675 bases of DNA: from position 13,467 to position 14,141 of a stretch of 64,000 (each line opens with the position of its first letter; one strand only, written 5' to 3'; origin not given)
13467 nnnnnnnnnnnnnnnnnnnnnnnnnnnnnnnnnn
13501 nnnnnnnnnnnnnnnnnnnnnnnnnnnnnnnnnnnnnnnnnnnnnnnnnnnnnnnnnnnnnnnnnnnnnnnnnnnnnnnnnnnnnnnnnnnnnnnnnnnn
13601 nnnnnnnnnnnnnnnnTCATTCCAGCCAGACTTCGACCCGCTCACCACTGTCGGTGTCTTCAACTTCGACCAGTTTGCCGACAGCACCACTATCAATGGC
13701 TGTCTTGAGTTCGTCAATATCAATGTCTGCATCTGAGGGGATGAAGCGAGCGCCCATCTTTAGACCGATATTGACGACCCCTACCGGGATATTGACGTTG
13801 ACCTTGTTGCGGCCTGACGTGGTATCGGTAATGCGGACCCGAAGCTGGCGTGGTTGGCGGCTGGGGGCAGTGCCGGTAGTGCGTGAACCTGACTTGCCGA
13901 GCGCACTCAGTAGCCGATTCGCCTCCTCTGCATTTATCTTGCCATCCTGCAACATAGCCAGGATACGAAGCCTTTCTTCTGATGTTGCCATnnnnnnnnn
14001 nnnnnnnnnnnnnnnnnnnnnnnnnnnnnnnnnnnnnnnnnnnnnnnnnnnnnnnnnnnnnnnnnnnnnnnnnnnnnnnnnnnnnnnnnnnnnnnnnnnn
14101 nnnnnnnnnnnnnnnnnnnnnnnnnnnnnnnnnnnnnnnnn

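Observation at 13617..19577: Five-gene 'SHOCT-hairpin' operon: DUF2089 regulator, DUF4097 protein, GNAT, GT39 and a small SHOCT protein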

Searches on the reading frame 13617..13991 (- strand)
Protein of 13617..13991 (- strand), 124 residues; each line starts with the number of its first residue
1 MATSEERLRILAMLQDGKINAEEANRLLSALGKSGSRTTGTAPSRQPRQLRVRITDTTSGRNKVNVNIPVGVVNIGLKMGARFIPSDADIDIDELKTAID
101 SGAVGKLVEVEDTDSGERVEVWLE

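Call 3: search_protein_families(library=pfam, proteins=[window:13617-13991:-], max_evalue=0.01)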
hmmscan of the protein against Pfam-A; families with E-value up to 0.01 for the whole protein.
window:13617-13991:- (124 aa): 1 family
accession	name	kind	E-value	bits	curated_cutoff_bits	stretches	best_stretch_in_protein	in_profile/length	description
PF22746.1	SHOCT-like_DUF2089-C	-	2.8e-10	39.8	27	1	5-34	1-30/32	SHOCT-like domain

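Call 4: search_protein_families(library=ncbifam, proteins=[window:13617-13991:-], max_evalue=0.01)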
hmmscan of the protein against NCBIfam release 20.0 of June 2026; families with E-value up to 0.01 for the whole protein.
window:13617-13991:- (124 aa): 0 families

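Call 13: find_homologous_proteins(query=window:13617-13991:-)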
Query window:13617-13991:- (124 aa): 468 proteins with E <= 0.001 among 494 candidates; the best 120 are listed.
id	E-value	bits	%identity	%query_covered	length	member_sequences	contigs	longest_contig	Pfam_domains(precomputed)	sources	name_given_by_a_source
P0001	3.8e-71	254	100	100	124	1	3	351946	PF22746.2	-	-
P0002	6.0e-64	231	91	100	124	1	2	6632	PF22746.2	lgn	-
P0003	1.6e-61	223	87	100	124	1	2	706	PF22746.2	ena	-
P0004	4.1e-61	222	86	100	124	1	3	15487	PF22746.2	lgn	-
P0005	2.6e-55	203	80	100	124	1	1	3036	PF22746.2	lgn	-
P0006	1.6e-50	188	72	100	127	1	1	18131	PF22746.2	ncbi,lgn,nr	ncbi:MAG: DUF2089 domain-containing protein [Chloroflexi bacterium]|nr:DUF2089 domain-containing pro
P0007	4.9e-48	180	71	100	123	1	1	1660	PF22746.2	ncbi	-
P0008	1.3e-47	178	72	100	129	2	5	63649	PF22746.2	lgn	-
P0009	6.5e-47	176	69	100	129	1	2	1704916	PF22746.2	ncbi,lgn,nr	ncbi:MAG: hypothetical protein H6673_10675 [Anaerolineales bacterium]|nr:hypothetical protein [Anaer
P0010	7.9e-47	176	73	100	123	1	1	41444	PF22746.2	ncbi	-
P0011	1.2e-46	175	71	100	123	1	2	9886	PF22746.2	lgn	-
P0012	1.8e-46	175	70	100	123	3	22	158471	PF22746.2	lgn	-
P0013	1.9e-46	175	68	100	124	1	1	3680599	PF22746.2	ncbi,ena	-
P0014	5.2e-46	173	69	100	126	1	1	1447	PF22746.2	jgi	jgi:hypothetical protein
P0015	7.8e-46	173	69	100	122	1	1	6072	PF22746.2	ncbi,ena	-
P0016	1.6e-45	172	67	100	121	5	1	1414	PF22746.2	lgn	-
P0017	2.0e-45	171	69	100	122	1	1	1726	PF22746.2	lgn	-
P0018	2.3e-45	171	70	100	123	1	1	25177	PF22746.2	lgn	-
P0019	2.9e-45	171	68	100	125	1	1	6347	PF22746.2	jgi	jgi:hypothetical protein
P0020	3.3e-45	171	71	100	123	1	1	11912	PF22746.2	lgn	-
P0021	8.8e-45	169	67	100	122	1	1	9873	PF22746.2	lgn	-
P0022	1.3e-44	169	69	100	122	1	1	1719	PF22746.2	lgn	-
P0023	2.2e-44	168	65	100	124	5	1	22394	PF22746.2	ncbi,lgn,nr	ncbi:MAG: hypothetical protein L0154_27590 [Chloroflexi bacterium]|nr:hypothetical protein [Chlorofl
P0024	1.2e-42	162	67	100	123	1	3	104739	PF22746.2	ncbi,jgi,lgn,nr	ncbi:MAG: hypothetical protein CUN55_03360 [Phototrophicales bacterium]|nr:MAG: hypothetical protein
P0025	2.9e-42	161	65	100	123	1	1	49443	PF22746.2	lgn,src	-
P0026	8.4e-42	160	66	100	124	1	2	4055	PF22746.2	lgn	-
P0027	9.5e-42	160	66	100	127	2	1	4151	PF22746.2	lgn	-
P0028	1.0e-41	159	66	100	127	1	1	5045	PF22746.2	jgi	jgi:hypothetical protein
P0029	2.3e-41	158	66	100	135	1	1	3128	PF22746.2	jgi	jgi:DNA-binding transcriptional ArsR family regulator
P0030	5.5e-41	157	61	100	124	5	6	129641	PF22746.2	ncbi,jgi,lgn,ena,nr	ncbi:MAG: hypothetical protein GXY36_16110 [Chloroflexi bacterium]|jgi:hypothetical protein|nr:hypot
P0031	8.0e-41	157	59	100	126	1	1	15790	PF22746.2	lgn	-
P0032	1.1e-40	156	63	100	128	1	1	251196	PF22746.2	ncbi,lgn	-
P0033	5.7e-40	154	60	100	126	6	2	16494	PF22746.2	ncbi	-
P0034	7.1e-40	154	59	100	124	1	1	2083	PF22746.2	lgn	-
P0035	1.3e-39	153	59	100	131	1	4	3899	PF22746.2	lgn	-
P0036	3.6e-39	151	60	100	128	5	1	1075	PF22746.2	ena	-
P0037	4.1e-39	151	59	100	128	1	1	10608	PF22746.2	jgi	jgi:hypothetical protein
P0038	4.6e-39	151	59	100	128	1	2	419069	PF22746.2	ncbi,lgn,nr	ncbi:MAG: hypothetical protein HY862_01585 [Chloroflexi bacterium]|nr:hypothetical protein [Chlorofl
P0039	6.2e-39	151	58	100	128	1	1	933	PF22746.2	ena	-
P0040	9.3e-39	150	59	100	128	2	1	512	PF22746.2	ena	-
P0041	2.5e-37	145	59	100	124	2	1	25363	PF22746.2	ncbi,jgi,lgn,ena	-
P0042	3.9e-37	145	57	100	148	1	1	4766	PF22746.2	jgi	jgi:hypothetical protein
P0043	5.1e-37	144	56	100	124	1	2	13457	PF22746.2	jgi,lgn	-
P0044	1.7e-36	143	56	100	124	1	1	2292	PF22746.2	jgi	jgi:hypothetical protein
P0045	1.6e-35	140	54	100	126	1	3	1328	PF22746.2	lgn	-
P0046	1.7e-35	139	54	100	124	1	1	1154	PF22746.2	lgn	-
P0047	1.8e-35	139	56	100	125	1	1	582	PF22746.2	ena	-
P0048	2.5e-35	139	55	100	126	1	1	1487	PF22746.2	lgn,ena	-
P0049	6.7e-35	138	56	100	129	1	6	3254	PF22746.2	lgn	-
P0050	7.0e-35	137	58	100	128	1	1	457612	PF22746.2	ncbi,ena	-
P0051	7.4e-35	137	57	100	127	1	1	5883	PF22746.2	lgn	-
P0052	1.0e-34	137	57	100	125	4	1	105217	PF22746.2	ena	-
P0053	2.2e-34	136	55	100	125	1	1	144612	PF22746.2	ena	-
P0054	2.9e-34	135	55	100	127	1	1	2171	PF22746.2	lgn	-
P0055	3.2e-34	135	57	100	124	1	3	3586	PF22746.2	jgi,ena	-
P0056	8.2e-34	134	59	100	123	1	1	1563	PF22746.2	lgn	-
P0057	1.1e-33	134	55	100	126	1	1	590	PF22746.2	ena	-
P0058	1.1e-33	134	55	100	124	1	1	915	PF22746.2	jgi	-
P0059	1.3e-33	133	55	100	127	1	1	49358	PF22746.2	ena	-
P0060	2.1e-33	133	53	100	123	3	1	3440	PF22746.2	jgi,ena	-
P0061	2.2e-33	133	59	100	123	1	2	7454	PF22746.2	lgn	-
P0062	2.4e-33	132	54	100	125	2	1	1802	PF22746.2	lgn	-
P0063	2.9e-33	132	54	100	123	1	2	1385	PF22746.2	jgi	jgi:hypothetical protein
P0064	3.0e-33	132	59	100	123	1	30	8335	PF22746.2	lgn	-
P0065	3.1e-33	132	56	100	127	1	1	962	PF22746.2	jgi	jgi:hypothetical protein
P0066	3.2e-33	132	56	100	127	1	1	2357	PF22746.2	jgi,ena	-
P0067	3.3e-33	132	56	100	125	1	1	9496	PF22746.2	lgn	-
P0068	3.3e-33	132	56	100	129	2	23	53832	PF22746.2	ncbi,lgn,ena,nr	ncbi:MAG: hypothetical protein H6649_10465 [Caldilineae bacterium]|nr:hypothetical protein [Anaeroli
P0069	3.5e-33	132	56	100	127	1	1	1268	PF22746.2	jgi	jgi:hypothetical protein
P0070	4.2e-33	132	52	100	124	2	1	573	PF22746.2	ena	-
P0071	4.4e-33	132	57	100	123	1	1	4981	PF22746.2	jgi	jgi:hypothetical protein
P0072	4.7e-33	132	53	100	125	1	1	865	PF22746.2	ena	-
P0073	4.8e-33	132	57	100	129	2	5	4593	PF22746.2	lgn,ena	-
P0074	5.3e-33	131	54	100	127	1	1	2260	PF22746.2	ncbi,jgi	-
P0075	5.8e-33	131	54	100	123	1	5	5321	PF22746.2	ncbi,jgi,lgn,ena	-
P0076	7.3e-33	131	54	100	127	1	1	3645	PF22746.2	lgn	-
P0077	7.4e-33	131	56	100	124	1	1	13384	PF22746.2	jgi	jgi:hypothetical protein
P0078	7.4e-33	131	56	100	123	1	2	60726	PF22746.2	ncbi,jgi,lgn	-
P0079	7.8e-33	131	56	100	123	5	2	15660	PF22746.2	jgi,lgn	jgi:hypothetical protein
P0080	8.3e-33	131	55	100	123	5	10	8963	PF22746.2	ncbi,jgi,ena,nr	ncbi:MAG TPA: hypothetical protein VJJ46_03460 [Anaerolineales bacterium]|nr:hypothetical protein [A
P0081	8.9e-33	131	55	100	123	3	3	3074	PF22746.2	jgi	jgi:hypothetical protein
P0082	9.2e-33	131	52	100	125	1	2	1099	PF22746.2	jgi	-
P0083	9.8e-33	131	53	100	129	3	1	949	PF22746.2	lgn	-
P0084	9.9e-33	131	53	100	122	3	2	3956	PF22746.2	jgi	-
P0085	1.1e-32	130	52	100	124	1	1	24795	PF22746.2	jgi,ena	-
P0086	1.2e-32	130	55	100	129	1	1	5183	PF22746.2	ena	-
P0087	1.2e-32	130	53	100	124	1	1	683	PF22746.2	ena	-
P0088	1.3e-32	130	52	100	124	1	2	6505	PF22746.2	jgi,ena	jgi:hypothetical protein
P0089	1.3e-32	130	53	100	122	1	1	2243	PF22746.2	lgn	-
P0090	1.4e-32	130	52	100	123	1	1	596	PF22746.2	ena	-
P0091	1.4e-32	130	53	100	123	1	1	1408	PF22746.2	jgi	jgi:hypothetical protein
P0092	1.5e-32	130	55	100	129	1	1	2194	PF22746.2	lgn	-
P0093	1.6e-32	130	53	100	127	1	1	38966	PF22746.2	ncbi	-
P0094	1.7e-32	130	53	100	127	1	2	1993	PF22746.2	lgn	-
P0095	1.9e-32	130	53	100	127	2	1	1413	PF22746.2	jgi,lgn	jgi:hypothetical protein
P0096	2.0e-32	130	52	100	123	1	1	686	PF22746.2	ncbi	-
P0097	2.1e-32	129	50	100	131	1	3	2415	PF22746.2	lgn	-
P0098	2.1e-32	129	52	100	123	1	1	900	PF22746.2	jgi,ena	jgi:hypothetical protein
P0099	2.2e-32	129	54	100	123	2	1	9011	PF22746.2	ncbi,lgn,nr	ncbi:MAG: hypothetical protein H5T62_10915 [Anaerolineae bacterium]|nr:hypothetical protein [Anaerol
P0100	2.2e-32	129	52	100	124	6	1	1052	PF22746.2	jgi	-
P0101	2.8e-32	129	54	100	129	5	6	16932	PF22746.2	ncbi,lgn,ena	-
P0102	3.2e-32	129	52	100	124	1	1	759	PF22746.2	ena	-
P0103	3.3e-32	129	52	100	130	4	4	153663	PF22746.2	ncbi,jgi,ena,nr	ncbi:MAG: hypothetical protein K1X65_03785 [Caldilineales bacterium]|nr:hypothetical protein [Caldil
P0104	3.5e-32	129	54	100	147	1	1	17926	PF22746.2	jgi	jgi:hypothetical protein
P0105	3.6e-32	129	54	100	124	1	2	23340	PF22746.2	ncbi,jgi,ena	ncbi:MAG TPA: hypothetical protein VIK33_08035 [Anaerolineae bacterium]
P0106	3.7e-32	129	53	100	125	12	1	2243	PF22746.2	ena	-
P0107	3.8e-32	129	52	100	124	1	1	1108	PF22746.2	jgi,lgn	jgi:hypothetical protein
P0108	3.9e-32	129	52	100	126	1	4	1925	PF22746.2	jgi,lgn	jgi:hypothetical protein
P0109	4.0e-32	129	57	100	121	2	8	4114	PF22746.2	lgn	-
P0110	4.4e-32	128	53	100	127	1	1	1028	PF22746.2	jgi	jgi:hypothetical protein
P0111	4.5e-32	128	53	100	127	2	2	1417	PF22746.2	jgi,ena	jgi:hypothetical protein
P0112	4.6e-32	128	61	90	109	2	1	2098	PF22746.2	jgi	jgi:hypothetical protein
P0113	4.7e-32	128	55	100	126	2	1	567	PF22746.2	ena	-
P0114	5.0e-32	128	54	100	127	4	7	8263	PF22746.2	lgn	-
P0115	5.0e-32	128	52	100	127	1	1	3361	PF22746.2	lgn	-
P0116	5.3e-32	128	54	100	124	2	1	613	PF22746.2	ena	-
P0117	6.6e-32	128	54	100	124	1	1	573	PF22746.2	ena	-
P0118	6.8e-32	128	53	100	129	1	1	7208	PF22746.2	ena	-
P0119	7.0e-32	128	53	100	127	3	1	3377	PF22746.2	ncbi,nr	ncbi:MAG: hypothetical protein DHS20C20_19930 [Ardenticatenaceae bacterium]|nr:MAG: hypothetical pro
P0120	8.3e-32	128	54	100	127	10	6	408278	PF22746.2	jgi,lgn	jgi:hypothetical protein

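Call 14: find_encoding_contigs(protein=P0001, flank=8000, max_places=3)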
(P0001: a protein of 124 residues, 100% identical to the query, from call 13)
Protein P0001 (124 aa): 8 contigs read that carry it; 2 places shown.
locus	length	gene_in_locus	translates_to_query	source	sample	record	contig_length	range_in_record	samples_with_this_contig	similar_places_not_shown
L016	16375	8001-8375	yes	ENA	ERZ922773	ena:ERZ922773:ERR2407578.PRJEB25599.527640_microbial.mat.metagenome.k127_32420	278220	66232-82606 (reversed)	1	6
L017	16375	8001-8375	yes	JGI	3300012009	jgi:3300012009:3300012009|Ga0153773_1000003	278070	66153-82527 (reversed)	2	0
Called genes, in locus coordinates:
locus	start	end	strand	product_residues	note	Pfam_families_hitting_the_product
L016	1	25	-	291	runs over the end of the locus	PF00218:IGPS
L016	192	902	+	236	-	-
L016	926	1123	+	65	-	PF06107:DUF951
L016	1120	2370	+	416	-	PF06925:MGDG_synth, PF04101:Glyco_tran_28_C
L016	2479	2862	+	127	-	PF22747:Zn_ribbon_DUF2089, PF09862:DUF2089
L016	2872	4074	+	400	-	PF13349:DUF4097 (faint), PF22746:SHOCT-like_DUF2089-C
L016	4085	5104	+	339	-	PF13302:Acetyltransf_3 (weak), PF13527:Acetyltransf_9, PF00583:Acetyltransf_1, PF13673:Acetyltransf_10, PF13508:Acetyltransf_7, PF08445:FR47 (weak), PF14542:Acetyltransf_CG (weak)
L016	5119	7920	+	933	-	-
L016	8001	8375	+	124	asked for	PF22746:SHOCT-like_DUF2089-C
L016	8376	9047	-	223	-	PF00300:His_Phos_1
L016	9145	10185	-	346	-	PF04389:Peptidase_M28 (faint), PF05343:Peptidase_M42, PF01546:Peptidase_M20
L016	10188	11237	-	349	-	PF05343:Peptidase_M42, PF01546:Peptidase_M20 (weak)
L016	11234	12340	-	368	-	PF05343:Peptidase_M42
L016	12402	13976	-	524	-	PF02368:Big_2 (faint), PF13629:T2SS-T3SS_pil_N (faint), PF17892:Cadherin_5 (faint), PF17963:Big_9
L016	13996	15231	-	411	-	-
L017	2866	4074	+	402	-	PF13349:DUF4097 (faint), PF22746:SHOCT-like_DUF2089-C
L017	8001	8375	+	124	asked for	PF22746:SHOCT-like_DUF2089-C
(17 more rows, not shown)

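Call 15: find_encoding_contigs(protein=P0009, flank=8000, max_places=2)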
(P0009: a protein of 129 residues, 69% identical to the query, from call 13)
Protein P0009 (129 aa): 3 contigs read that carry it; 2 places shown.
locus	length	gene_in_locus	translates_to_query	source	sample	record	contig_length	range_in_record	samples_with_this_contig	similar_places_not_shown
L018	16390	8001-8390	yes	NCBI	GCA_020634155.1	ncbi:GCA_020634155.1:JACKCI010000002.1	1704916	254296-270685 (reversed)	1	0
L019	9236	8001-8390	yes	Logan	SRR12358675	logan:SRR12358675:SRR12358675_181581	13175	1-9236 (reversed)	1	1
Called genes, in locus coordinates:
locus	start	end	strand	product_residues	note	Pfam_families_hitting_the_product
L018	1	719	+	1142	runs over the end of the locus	PF02687:FtsX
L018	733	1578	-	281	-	-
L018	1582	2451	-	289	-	PF00218:IGPS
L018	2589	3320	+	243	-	-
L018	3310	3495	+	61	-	PF06107:DUF951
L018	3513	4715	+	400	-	PF06925:MGDG_synth, PF04101:Glyco_tran_28_C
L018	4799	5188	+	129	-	PF22747:Zn_ribbon_DUF2089, PF09862:DUF2089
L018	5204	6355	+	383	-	PF22746:SHOCT-like_DUF2089-C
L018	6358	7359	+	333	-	PF13527:Acetyltransf_9 (faint), PF13302:Acetyltransf_3 (weak), PF00583:Acetyltransf_1, PF13673:Acetyltransf_10, PF24553:Rv0428c_C, PF13508:Acetyltransf_7, PF08445:FR47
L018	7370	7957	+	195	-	PF22746:SHOCT-like_DUF2089-C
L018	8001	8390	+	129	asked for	PF22746:SHOCT-like_DUF2089-C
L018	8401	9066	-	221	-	PF00300:His_Phos_1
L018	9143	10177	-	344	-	PF05343:Peptidase_M42, PF01546:Peptidase_M20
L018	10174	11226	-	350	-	PF27529:AMPT, PF05343:Peptidase_M42, PF01546:Peptidase_M20 (weak)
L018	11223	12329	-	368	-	PF04389:Peptidase_M28 (faint), PF05343:Peptidase_M42, PF01546:Peptidase_M20 (weak)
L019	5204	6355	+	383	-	PF22746:SHOCT-like_DUF2089-C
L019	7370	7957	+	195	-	PF22746:SHOCT-like_DUF2089-C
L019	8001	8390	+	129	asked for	PF22746:SHOCT-like_DUF2089-C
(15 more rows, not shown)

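Call 16: find_encoding_contigs(protein=P0024, flank=8000, max_places=2)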
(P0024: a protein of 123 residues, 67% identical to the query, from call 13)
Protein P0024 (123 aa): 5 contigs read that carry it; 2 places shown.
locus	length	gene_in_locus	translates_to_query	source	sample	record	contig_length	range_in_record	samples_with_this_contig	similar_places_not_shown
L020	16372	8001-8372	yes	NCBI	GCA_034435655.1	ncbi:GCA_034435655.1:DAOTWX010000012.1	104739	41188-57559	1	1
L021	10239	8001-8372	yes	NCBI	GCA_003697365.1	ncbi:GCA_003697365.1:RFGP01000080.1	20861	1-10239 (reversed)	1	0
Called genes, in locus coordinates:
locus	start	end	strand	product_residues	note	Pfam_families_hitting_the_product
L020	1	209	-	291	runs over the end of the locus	PF00218:IGPS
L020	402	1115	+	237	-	-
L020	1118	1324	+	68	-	PF06107:DUF951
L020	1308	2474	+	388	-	PF06925:MGDG_synth, PF04101:Glyco_tran_28_C, PF00534:Glycos_transf_1 (weak)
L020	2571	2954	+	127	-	PF22747:Zn_ribbon_DUF2089, PF09862:DUF2089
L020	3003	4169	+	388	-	PF22746:SHOCT-like_DUF2089-C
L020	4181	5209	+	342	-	PF00583:Acetyltransf_1, PF13302:Acetyltransf_3, PF13673:Acetyltransf_10, PF13508:Acetyltransf_7, PF08445:FR47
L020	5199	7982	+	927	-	-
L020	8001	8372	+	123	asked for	PF22746:SHOCT-like_DUF2089-C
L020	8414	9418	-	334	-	PF16881:LIAS_N, PF04055:Radical_SAM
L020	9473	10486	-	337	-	-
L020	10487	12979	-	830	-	PF00069:Pkinase, PF07714:PK_Tyr_Ser-Thr, PF03781:FGE-sulfatase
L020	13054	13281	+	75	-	-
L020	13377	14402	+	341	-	PF01118:Semialdhyde_dh, PF02774:Semialdhyde_dhC, PF22698:Semialdhyde_dhC_1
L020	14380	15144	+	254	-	PF00696:AA_kinase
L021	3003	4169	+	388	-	PF22746:SHOCT-like_DUF2089-C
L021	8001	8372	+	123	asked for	PF22746:SHOCT-like_DUF2089-C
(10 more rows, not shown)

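Call 19: find_related_loci(query=A1, collection=genome_contigs, flank=10000)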
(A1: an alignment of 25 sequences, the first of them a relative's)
Query A1 (124 aa) in genome_contigs; peptide patterns used: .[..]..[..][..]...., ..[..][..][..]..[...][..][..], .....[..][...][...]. (x = any residue, [..] = any of these).
599 stretches matched a pattern (row limit reached: there are more); 424 encode a relative of the query (tblastn E <= 1e-3); the best 80 are kept; 80 distinct loci.
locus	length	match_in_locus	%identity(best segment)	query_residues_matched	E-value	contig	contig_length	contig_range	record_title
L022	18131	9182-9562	72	1-124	1e-57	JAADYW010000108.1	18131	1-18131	MAG: Chloroflexi bacterium isolate TC_152 k99_1042217, whole genome shotgun sequence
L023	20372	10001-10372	68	1-124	1e-53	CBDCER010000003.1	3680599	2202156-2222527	MAG: Aggregatilineales bacterium isolate 40d8095f-e3e6-4e4c-932d-ac8bc0a239c2 genome assembly, contig: contig_3, whole g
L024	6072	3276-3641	69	1-124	2e-53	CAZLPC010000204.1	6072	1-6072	MAG TPA_asm: uncultured Anaerolineae bacterium isolate SRP072547_co1_26 genome assembly, contig: NODE_28835_length_6072_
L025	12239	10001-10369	67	1-124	1e-50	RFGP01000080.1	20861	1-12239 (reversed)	MAG: Chloroflexi bacterium isolate J027 k99_281339, whole genome shotgun sequence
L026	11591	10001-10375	64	1-124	2e-49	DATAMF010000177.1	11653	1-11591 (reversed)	MAG TPA_asm: Aggregatilineaceae bacterium isolate SMAG_U6983 k141_463901, whole genome shotgun sequence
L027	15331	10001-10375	65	1-124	1e-49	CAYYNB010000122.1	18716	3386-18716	MAG TPA_asm: uncultured Anaerolineaceae bacterium isolate SRP167436_co1_209 genome assembly, contig: NODE_4659_length_18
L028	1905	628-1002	63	1-124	6e-49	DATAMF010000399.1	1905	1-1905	MAG TPA_asm: Aggregatilineaceae bacterium isolate SMAG_U6983 k141_281796, whole genome shotgun sequence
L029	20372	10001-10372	61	1-124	6e-48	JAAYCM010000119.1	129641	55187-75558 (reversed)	MAG: Chloroflexota bacterium isolate AS06rmzACSIP_45 445816_AS06, whole genome shotgun sequence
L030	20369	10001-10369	62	1-124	1e-47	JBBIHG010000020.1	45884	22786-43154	MAG: Chloroflexota bacterium isolate ESF170215_bin_109 NODE_604_length_45884_cov_17.625019, whole genome shotgun sequenc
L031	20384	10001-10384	63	1-124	2e-47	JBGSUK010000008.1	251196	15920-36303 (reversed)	MAG: Anaerolineae bacterium isolate JTS-AC430 k141_905182, whole genome shotgun sequence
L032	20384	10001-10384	62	1-124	8e-47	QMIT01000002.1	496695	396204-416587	MAG: Chloroflexota bacterium isolate CFX5 B_scaffold_2, whole genome shotgun sequence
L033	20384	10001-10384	62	1-124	9e-47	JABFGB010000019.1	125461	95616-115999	MAG: Chloroflexota bacterium isolate CFX10 c_000000000019, whole genome shotgun sequence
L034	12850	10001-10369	62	1-124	1e-46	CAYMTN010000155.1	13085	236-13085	MAG TPA_asm: uncultured Anaerolineaceae bacterium isolate binchicken_co129_852 genome assembly, contig: NODE_14676_lengt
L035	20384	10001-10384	61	1-124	2e-46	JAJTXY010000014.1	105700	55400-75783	MAG: Anaerolineae bacterium isolate DTUCFX7 14-Genome24, whole genome shotgun sequence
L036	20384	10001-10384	59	1-124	3e-46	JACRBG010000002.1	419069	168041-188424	MAG: Chloroflexi bacterium isolate NC_groundwater_1614_Pr3_B-0.1um_50_13 SR-2_scaffold_141_122036, whole genome shotgun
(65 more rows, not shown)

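Call 22: predict_structure(alignment_id=A1)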
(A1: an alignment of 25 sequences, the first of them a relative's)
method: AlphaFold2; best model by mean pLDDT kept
length: 124 residues; sequences in the alignment: 25
mean_pLDDT: 75.2   pTM: 0.49
mean pLDDT of the five models: 75.2, 71.9, 66.0, 65.7, 64.4
residues with pLDDT >= 90: 2; 70-90: 93; 50-70: 18; < 50: 11
segments of 3 or more residues with pLDDT < 50: 35-43
pLDDT, mean of each block of 10 residues (from residue 1): 74 88 81 49 63 85 85 78 67 76 76 77 83
secondary structure, 60 per line:
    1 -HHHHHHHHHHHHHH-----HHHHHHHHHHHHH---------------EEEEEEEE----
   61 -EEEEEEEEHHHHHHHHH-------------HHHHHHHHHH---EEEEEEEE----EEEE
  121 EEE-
elements in order: H2-15 H21-33 E49-56 E62-69 H70-78 H92-101 E105-112 E117-123
